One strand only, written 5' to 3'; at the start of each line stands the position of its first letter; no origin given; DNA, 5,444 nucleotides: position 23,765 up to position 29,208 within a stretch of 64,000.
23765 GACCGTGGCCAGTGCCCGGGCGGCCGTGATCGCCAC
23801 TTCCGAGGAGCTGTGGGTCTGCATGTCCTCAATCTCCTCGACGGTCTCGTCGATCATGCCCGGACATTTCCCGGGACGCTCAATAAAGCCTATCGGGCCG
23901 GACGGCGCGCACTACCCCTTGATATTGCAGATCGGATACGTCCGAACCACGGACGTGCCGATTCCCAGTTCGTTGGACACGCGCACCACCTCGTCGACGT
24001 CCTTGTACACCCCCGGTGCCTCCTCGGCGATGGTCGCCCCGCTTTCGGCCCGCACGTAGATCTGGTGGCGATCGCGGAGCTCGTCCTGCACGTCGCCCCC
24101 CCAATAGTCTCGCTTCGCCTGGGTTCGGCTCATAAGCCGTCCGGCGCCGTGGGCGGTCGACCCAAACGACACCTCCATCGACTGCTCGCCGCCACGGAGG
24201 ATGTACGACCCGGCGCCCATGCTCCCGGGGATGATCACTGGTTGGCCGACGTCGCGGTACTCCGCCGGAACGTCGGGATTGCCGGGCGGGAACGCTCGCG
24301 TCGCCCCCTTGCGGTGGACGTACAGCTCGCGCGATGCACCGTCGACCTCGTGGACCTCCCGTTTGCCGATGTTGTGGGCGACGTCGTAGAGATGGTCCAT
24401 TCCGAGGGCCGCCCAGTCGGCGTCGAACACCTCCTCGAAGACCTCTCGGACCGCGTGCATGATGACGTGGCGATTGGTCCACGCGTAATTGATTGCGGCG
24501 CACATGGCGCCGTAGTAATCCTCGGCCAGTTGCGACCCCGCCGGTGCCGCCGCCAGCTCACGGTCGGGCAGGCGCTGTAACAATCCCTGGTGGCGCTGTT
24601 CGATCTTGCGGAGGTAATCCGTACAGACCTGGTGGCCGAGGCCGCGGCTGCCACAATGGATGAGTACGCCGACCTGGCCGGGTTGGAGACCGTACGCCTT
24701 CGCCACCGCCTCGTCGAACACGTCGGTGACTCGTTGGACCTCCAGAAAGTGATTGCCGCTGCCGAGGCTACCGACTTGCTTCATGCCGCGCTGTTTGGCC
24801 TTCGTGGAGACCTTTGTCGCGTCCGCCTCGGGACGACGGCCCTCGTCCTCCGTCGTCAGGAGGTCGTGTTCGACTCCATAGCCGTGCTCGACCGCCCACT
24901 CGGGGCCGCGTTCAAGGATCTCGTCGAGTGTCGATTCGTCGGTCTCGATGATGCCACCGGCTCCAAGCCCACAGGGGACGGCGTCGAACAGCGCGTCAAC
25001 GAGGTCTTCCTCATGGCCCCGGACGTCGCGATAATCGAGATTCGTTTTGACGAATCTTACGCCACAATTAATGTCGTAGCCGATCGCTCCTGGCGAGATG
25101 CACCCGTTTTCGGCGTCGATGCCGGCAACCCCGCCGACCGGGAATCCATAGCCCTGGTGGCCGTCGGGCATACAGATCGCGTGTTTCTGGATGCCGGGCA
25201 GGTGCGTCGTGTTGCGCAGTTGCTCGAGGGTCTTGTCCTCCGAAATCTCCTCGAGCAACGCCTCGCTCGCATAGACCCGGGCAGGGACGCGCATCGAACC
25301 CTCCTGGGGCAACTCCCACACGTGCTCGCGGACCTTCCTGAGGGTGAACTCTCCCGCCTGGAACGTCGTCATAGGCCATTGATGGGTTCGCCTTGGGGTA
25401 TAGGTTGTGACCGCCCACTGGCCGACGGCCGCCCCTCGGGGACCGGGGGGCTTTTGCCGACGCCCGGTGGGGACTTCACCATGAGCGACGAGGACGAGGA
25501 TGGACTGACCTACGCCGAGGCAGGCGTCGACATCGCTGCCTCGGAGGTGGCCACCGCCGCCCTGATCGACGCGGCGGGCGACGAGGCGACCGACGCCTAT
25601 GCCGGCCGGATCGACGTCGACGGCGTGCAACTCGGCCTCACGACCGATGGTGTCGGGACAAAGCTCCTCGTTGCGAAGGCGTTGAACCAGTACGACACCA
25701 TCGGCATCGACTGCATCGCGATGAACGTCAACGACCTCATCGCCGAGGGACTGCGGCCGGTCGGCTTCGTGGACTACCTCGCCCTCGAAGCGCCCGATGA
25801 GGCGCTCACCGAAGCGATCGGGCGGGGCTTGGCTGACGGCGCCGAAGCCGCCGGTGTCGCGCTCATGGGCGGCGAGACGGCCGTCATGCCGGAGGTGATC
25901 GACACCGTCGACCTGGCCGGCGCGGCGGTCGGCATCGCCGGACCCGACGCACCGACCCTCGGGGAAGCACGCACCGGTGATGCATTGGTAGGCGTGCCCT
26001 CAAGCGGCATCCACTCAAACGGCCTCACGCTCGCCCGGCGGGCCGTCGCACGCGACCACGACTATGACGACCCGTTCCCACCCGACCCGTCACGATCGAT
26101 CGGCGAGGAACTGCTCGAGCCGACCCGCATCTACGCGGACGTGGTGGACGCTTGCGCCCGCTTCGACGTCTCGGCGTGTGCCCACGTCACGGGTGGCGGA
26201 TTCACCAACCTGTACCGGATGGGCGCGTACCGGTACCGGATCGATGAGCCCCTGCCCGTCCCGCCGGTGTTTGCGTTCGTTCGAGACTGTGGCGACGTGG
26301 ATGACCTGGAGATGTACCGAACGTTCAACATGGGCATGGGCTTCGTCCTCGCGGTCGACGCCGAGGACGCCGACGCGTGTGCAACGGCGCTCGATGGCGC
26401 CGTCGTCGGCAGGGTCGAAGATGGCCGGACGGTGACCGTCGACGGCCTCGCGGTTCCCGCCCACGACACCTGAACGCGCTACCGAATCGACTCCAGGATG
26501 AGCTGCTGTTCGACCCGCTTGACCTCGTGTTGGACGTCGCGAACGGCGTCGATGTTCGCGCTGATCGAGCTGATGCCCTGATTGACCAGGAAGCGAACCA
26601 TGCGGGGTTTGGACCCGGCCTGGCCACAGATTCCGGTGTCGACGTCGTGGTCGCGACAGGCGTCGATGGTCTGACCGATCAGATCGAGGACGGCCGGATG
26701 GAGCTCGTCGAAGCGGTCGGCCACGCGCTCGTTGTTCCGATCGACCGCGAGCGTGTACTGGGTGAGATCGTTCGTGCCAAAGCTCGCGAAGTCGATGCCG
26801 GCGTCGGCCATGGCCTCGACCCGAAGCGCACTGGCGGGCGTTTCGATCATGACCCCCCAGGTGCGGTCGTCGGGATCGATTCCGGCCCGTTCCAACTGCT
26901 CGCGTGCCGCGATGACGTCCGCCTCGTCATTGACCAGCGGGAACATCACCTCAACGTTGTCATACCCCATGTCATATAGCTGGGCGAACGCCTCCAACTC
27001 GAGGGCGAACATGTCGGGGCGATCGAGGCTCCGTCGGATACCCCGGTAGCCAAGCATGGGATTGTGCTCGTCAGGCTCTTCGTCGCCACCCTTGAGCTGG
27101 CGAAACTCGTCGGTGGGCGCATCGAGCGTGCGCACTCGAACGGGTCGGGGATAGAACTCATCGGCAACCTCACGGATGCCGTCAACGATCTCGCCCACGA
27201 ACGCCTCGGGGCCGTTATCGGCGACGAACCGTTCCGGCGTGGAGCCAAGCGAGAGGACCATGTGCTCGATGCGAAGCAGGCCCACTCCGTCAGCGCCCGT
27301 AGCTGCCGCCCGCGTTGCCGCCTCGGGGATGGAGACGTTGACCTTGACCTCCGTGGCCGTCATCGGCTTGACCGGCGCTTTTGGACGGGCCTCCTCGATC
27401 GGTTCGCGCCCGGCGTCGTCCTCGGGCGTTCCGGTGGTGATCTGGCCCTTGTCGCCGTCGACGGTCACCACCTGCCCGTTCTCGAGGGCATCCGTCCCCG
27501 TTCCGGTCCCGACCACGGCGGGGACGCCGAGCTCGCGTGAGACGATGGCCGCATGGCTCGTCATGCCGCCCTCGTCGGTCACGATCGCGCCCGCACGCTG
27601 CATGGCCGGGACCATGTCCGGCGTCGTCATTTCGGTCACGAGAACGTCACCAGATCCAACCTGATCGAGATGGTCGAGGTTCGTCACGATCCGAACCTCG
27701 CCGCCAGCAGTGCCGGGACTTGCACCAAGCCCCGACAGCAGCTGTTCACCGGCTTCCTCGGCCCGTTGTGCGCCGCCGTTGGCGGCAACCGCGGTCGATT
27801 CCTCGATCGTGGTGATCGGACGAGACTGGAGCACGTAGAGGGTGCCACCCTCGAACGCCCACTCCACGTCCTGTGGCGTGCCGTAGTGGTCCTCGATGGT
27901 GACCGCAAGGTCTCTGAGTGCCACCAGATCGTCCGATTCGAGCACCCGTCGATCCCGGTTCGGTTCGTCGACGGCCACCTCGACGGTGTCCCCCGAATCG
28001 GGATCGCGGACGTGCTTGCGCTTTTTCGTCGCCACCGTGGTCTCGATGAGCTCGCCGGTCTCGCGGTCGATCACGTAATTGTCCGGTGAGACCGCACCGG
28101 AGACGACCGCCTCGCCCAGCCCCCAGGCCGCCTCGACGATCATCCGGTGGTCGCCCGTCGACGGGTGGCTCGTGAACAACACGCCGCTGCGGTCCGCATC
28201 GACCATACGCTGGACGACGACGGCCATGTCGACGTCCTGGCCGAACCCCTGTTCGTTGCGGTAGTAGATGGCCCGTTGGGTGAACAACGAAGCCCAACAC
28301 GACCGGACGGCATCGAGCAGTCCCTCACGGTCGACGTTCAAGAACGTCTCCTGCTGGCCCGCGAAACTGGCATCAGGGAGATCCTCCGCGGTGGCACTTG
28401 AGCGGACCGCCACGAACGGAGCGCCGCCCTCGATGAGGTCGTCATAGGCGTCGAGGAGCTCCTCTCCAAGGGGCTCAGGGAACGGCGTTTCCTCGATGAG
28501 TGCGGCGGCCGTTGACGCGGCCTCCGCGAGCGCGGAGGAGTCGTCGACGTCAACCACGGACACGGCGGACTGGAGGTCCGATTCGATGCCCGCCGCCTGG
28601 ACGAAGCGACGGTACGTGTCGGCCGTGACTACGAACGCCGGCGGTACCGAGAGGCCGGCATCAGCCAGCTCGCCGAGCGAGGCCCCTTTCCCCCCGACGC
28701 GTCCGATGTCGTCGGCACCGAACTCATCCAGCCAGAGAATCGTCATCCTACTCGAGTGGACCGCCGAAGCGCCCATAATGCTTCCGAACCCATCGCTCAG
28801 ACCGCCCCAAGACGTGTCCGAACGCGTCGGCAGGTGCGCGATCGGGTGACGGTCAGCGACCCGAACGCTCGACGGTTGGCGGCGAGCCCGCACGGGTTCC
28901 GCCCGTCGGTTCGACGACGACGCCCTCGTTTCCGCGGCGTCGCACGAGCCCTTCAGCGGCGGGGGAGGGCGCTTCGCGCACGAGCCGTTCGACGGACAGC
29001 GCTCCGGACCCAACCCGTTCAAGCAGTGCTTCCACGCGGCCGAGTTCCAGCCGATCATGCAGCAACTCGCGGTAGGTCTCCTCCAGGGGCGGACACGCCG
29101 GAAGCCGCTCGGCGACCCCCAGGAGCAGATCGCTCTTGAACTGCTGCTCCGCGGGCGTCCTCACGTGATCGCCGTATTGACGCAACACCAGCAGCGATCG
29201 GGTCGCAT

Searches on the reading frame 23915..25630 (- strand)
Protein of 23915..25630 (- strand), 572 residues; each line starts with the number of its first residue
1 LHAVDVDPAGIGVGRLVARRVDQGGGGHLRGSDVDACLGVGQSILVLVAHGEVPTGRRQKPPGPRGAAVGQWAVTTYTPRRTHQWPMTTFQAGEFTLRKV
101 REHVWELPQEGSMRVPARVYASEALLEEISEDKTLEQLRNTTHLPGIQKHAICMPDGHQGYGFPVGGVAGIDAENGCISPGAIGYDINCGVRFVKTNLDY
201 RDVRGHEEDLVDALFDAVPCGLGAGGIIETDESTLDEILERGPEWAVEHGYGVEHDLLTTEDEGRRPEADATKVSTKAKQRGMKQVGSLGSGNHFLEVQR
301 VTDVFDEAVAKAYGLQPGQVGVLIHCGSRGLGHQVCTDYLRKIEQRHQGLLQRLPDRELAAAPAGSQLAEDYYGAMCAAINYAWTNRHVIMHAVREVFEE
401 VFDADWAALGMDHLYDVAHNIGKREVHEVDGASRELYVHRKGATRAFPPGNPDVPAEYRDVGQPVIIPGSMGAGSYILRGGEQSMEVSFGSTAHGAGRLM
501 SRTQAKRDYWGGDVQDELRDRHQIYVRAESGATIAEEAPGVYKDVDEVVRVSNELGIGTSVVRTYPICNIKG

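Call 17: search_protein_families(library=pfam, proteins=[window:23915-25630:-], max_evalue=0.00001)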
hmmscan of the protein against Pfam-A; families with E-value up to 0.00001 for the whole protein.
window:23915-25630:- (572 aa): 1 family
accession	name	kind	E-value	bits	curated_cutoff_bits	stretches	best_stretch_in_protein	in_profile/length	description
PF01139.22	RtcB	-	7.3e-165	549.7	27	1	137-572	1-426/426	tRNA-splicing ligase RtcB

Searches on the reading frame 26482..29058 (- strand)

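Call 18: search_protein_families(library=pfam, proteins=[window:26482-29058:-], max_evalue=0.00001)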
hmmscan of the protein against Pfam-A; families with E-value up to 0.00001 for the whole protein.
window:26482-29058:- (859 aa): 3 families
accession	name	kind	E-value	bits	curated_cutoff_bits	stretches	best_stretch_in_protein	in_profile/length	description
PF01326.24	PPDK_N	-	1.3e-107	360.3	27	1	120-427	3-321/328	Pyruvate phosphate dikinase, AMP/ATP-binding domain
PF02896.24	PEP-utilizers_C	-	8.6e-78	261.9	22.8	1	560-850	11-292/293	PEP-utilising enzyme, PEP-binding domain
PF00391.29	PEP-utilizers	-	3.6e-27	94.2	23.1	1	469-538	3-72/72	PEP-utilising enzyme, mobile domain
